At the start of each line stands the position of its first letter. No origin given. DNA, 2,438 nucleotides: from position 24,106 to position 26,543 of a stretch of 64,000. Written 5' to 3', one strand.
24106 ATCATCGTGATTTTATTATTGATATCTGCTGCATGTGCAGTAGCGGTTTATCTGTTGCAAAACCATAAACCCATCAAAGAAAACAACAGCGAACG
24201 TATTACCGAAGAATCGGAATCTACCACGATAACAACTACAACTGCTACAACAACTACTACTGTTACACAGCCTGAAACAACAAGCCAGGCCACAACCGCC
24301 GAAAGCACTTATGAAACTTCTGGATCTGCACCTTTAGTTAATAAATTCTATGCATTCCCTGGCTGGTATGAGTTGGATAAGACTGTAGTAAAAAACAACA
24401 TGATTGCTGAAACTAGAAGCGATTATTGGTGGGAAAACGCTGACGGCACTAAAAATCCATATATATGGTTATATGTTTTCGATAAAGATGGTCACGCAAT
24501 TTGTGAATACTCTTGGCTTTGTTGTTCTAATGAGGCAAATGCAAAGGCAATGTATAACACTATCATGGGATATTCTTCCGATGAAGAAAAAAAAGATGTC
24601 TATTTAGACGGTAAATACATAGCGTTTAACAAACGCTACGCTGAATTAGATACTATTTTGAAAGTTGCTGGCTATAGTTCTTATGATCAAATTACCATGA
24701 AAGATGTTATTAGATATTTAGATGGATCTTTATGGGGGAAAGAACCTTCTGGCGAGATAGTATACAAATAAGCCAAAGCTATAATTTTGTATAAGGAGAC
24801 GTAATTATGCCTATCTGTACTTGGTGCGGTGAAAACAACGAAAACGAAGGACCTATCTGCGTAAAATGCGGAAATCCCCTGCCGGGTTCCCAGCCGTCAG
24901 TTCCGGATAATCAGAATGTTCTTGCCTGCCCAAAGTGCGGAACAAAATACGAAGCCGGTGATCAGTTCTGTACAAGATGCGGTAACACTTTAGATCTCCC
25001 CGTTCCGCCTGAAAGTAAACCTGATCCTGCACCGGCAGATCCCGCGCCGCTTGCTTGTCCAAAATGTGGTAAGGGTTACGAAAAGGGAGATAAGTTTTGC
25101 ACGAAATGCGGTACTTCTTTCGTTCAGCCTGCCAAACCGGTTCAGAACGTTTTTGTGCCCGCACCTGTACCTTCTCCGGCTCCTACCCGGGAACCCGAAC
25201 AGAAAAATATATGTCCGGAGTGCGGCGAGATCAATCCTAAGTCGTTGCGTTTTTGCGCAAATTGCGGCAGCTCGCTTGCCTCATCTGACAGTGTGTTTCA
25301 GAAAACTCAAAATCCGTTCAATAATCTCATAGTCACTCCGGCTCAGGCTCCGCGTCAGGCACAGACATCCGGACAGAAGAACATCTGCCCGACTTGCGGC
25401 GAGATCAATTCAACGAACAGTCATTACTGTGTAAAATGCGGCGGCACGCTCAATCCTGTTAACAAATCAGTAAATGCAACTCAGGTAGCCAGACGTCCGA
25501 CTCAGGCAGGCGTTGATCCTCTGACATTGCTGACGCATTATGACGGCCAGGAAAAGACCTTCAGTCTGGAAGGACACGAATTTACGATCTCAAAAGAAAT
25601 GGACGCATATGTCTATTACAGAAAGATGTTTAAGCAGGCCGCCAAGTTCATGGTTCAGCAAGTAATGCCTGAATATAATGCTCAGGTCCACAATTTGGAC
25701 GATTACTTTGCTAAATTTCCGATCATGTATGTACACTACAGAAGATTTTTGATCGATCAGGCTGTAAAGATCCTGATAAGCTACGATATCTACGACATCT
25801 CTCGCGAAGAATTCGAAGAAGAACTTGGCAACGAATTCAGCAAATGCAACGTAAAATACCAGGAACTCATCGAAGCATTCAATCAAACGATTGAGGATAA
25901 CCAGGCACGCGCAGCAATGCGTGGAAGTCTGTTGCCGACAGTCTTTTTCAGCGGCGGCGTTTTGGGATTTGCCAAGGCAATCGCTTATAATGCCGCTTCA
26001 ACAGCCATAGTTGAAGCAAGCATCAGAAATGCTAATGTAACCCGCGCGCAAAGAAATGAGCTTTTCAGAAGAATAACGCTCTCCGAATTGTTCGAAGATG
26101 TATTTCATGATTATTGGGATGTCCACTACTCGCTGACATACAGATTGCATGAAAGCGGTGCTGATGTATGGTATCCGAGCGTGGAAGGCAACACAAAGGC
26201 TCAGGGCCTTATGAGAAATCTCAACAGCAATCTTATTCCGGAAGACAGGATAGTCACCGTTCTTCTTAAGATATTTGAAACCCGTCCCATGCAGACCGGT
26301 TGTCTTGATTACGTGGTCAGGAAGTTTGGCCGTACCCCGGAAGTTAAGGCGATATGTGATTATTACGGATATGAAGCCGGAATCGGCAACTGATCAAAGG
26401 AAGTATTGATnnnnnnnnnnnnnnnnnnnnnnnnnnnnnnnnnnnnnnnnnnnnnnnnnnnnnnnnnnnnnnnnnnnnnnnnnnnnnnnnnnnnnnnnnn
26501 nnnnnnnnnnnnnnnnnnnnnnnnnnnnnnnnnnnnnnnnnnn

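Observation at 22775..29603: Tandem Ser/Thr kinase - zinc-ribbon locus with conserved kinase heads and swapped tails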

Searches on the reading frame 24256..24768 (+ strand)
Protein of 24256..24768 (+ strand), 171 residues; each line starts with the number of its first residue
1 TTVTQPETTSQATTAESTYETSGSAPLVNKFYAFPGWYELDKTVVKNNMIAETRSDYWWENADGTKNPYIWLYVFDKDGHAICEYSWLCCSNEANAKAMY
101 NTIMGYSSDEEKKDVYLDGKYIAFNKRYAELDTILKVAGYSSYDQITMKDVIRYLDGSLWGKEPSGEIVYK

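Call 32: find_homologous_proteins(query=window:24256-24768:+, max_evalue=0.001)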
Query window:24256-24768:+: 14 candidates shared short words with the query, none scored E <= 0.001.

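Call 39: search_protein_representatives(protein=window:24256-24768:+)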
Query: 171 residues. Proteins with E-value up to 0.001 (for the whole library): 8; up to 1e-10: 7; up to 1e-30: 3. The best 8 are listed.
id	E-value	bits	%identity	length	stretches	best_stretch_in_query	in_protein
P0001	6.8e-112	387.4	100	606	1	1-171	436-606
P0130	2.3e-36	141.4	47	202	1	26-163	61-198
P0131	6.0e-31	123.8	47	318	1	2-171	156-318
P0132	5.5e-25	104.4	41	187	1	8-170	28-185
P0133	6.6e-23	97.6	43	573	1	9-170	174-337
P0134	3.7e-16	75.6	45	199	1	23-126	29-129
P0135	3.1e-12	62.9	38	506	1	24-153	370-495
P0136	2.5e-05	40.4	33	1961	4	112-158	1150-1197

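Call 55: predict_structure(alignment_id=A4)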
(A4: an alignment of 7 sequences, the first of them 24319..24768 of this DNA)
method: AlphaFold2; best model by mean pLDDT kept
length: 150 residues; sequences in the alignment: 7
mean_pLDDT: 86.5   pTM: 0.80
mean pLDDT of the five models: 86.5, 86.4, 85.1, 82.9, 82.7
residues with pLDDT >= 90: 88; 70-90: 48; 50-70: 6; < 50: 8
segments of 3 or more residues with pLDDT < 50: 1-8
pLDDT, mean of each block of 10 residues (from residue 1): 41 84 95 80 85 93 90 92 89 89 85 96 95 94 90
secondary structure, 60 per line:
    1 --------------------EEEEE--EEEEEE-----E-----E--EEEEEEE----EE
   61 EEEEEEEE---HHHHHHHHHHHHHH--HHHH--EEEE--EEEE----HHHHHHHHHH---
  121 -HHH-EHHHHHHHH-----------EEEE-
elements in order: E21-25 E28-33 E48-54 E59-68 H72-85 H88-91 E94-97 E100-103 H108-117 H127-134 E146-149

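Call 59: fold_search(model_id=the predicted structure, library=pdb)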
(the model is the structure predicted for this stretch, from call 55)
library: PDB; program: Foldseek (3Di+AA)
matches with E <= 10: 282; with E <= 0.001: 0
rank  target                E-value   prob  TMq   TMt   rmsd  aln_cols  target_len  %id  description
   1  7pol_B                4.7e-03  0.51  0.26  0.14  15.9       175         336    7  Crystal structure of profragilysin-3 (proBFT-3) from Bacteroides fragilis in complex with flumequine (released 2022-09-14)
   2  7poo_A                9.5e-03  0.54  0.24  0.12  14.2       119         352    8  Crystal structure of profragilysin-3 (proBFT-3) from Bacteroides fragilis in complex with foliosidine in P212121. (released 2022-09-14)
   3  8wem_A                1.0e-02  0.38  0.26  0.14  15.9       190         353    9  Bacteroides fragilis toxin 1 (released 2024-09-25)
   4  4on1_A                1.7e-02  0.44  0.27  0.15  14.8       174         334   10  Crystal Structure of metalloproteinase-II from Bacteroides fragilis (released 2014-04-09)
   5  3p24_A                2.5e-02  0.38  0.23  0.12  14.3       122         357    8  Structure of profragilysin-3 from Bacteroides fragilis (released 2010-12-29)
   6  8fkm_MODEL_1_A        6.1e-02  0.33  0.31  0.26   7.1       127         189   17  Human Atg3 with deletions of residues 1 to 25 and 90 to 190 (released 2023-09-13)
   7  4mne_D                5.7e-01  0.15  0.24  0.15   7.9        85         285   12  Crystal structure of the BRAF:MEK1 complex (released 2014-06-18)
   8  1qz0_A                6.4e-01  0.13  0.31  0.19  13.2       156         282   12  Crystal Structure of the Yersinia Pestis Phosphatase YopH in Complex with a Phosphotyrosyl Mimetic-Containing Hexapept (released 2003-11-25)
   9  4yaa                  7.3e-01  0.12  0.31  0.19  12.2       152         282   10  YopH W354Y Yersinia enterocolitica PTPase apo form (released 2015-10-28)
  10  9gi9                  7.8e-01  0.10  0.25  0.15   9.1       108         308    9  Wildtype EGFR bound with (R)-3-((3-chloro-2-methoxyphenyl)amino)-2-(3-((tetrahydrofuran-2-yl)methoxy)pyridin-4-yl)-1,5,6 (released 2025-05-14)
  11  7pcd                  7.8e-01  0.08  0.23  0.16  10.0       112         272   12  HER2 IN COMPLEX WITH A COVALENT INHIBITOR (released 2022-07-27)
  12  7oxb                  8.9e-01  0.12  0.27  0.16   9.0       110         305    8  Crystal structure of EGFR double mutant (T790M/L858R) in complex with compound 6. (released 2021-10-20)
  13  6cj0_A                8.9e-01  0.07  0.19  0.13  11.9       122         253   12  Chromosomal trehalose-6-phosphate phosphatase from P. aeruginosa (released 2018-05-09)
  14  9ghv                  9.5e-01  0.11  0.27  0.16   9.1       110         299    8  Crystal Structure of EGFR-WT in Complex with Covalent Compound 13 (released 2026-03-04)
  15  9ghu                  9.5e-01  0.11  0.26  0.16   8.6       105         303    8  Crystal Structure of EGFR-WT in Complex with Covalent Compound 10f (released 2026-03-04)
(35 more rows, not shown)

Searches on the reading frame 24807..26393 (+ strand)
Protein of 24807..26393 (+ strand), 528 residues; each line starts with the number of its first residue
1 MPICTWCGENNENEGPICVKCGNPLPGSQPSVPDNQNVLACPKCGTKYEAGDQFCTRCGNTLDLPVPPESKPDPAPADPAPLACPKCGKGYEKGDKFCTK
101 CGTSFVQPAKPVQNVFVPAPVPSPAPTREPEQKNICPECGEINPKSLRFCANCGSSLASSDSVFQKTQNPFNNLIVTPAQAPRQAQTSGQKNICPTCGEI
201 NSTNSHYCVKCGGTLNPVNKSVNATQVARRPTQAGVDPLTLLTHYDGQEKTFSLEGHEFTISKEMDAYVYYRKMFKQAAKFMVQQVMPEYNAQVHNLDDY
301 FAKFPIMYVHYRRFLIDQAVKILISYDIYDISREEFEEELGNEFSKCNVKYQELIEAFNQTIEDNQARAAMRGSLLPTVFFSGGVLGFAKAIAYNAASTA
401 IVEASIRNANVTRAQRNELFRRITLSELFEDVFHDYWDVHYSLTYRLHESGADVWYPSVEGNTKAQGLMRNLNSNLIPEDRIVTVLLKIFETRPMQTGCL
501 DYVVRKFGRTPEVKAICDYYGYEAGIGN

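Call 6: search_protein_families(library=pfam, proteins=[window:24807-26393:+], max_evalue=0.1)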
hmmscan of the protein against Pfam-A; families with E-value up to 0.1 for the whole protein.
window:24807-26393:+ (528 aa): 11 families
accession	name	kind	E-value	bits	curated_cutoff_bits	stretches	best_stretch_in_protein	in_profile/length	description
PF12773.13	DZR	-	1.8e-27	95.6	27.3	4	84-154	1-45/45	Double zinc ribbon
PF13240.11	Zn_Ribbon_1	-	3.7e-24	84.2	25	4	41-61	2-22/23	zinc-ribbon domain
PF13248.11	Zn_ribbon_3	-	1.1e-14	53.8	27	3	83-103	4-24/26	zinc-ribbon domain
PF18912.6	DZR_2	-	5.6e-11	42.5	27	1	194-220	10-36/56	Double zinc ribbon domain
PF17032.10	Zn_ribbon_15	-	1.7e-09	38.8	28.9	2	131-154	50-73/73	zinc-ribbon family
PF24463.1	DUF7577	-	1.8e-06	27.8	28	2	136-157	5-26/27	Domain of unknown function (DUF7577)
PF24460.1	DUF7575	-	0.0007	19.3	28.5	2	38-63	3-28/28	Domain of unknown function (DUF7575)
PF14803.11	Zn_ribbon_Nudix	-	0.0015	18.8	25.6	0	54-69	2-17/34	Nudix N-terminal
PF00641.23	Zn_ribbon_RanBP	-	0.0065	16.1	27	1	194-213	7-26/30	Zn-finger in Ran binding protein and others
PF18405.6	SLC25_like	-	0.012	15.1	34.5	1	370-419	32-79/285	Mitochondrial SLC25 homolog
PF08271.17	Zn_Ribbon_TF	-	0.022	14.7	29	1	40-62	2-29/43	TFIIB zinc-binding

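Call 11: find_encoding_contigs(protein=window:24807-26393:+, flank=10000, max_places=8)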
Protein window:24807-26393:+ (528 aa): 2 contigs read that carry it; 2 places shown.
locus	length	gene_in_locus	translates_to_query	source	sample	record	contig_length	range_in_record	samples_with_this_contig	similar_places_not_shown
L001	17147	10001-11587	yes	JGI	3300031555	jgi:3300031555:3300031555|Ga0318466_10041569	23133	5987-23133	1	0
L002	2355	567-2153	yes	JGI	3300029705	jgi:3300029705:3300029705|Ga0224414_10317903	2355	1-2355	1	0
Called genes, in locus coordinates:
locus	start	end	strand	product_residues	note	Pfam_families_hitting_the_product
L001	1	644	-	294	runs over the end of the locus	-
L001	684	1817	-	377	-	PF00248:Aldo_ket_red, PF13746:Fer4_18 (faint), PF14691:Fer4_20 (faint), PF14697:Fer4_21 (faint), PF12838:Fer4_7 (weak), PF13187:Fer4_9, PF13237:Fer4_10 (weak), PF13534:Fer4_17, +1 more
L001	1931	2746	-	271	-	PF01171:ATP_bind_3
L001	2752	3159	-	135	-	PF02082:Rrf2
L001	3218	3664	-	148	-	PF01592:NifU_N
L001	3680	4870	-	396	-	PF00266:Aminotran_5, PF01212:Beta_elim_lyase, PF00155:Aminotran_1_2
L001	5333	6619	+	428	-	PF01053:Cys_Met_Meta_PP, PF00155:Aminotran_1_2, PF01041:DegT_DnrJ_EryC1, PF00266:Aminotran_5 (weak)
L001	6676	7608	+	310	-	PF00291:PALP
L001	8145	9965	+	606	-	PF00069:Pkinase, PF07714:PK_Tyr_Ser-Thr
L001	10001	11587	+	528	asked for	PF12773:DZR, PF13248:Zn_ribbon_3 (faint), PF17032:Zn_ribbon_15 (faint), PF12773:DZR, PF13240:Zn_Ribbon_1 (weak), PF12773:DZR, PF13240:Zn_Ribbon_1 (weak), PF12773:DZR, +2 more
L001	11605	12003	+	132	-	-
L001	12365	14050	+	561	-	PF00069:Pkinase, PF07714:PK_Tyr_Ser-Thr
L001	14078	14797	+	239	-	PF13240:Zn_Ribbon_1 (weak)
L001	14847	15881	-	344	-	-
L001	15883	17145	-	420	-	?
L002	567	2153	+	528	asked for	PF12773:DZR, PF13248:Zn_ribbon_3 (faint), PF17032:Zn_ribbon_15 (faint), PF12773:DZR, PF13240:Zn_Ribbon_1 (weak), PF12773:DZR, PF13240:Zn_Ribbon_1 (weak), PF12773:DZR, +2 more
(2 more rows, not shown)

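Call 23: search_protein_families(library=padloc, proteins=[window:24807-26393:+], max_evalue=0.01)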
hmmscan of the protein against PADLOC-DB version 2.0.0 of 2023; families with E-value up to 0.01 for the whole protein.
window:24807-26393:+ (528 aa): 1 family
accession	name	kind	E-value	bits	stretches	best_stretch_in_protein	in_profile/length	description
PDLC01691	Cas12f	-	0.0048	14.9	0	188-216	285-316/332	CAS-V-F; effector__SPE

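Call 24: search_protein_families(library=ncbifam, proteins=[window:24807-26393:+], max_evalue=0.01)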
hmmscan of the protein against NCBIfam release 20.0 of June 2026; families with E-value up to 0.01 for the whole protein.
window:24807-26393:+ (528 aa): 5 families
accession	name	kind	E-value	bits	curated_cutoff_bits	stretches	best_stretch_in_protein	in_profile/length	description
NF011149.0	PRK14559.1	equivalog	6.3e-06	25.2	374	0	135-163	3-31/642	serine/threonine phosphatase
NF049953.1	ribbon_DG_selen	exception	8.3e-06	25.8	130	0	79-110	3-34/172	zinc ribbon-containing (seleno)protein DG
NF053632.1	heli_RadD_YejH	equivalog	0.00028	19.3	720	0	134-182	430-478/573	DNA repair helicase RadD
NF053815.1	teico_TcaA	equivalog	0.00037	19.4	550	0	83-110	3-30/463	membrane-associated protein TcaA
NF005651.0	PRK07418.1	subfamily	0.0016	16.7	942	0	129-157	589-617/617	acetolactate synthase large subunit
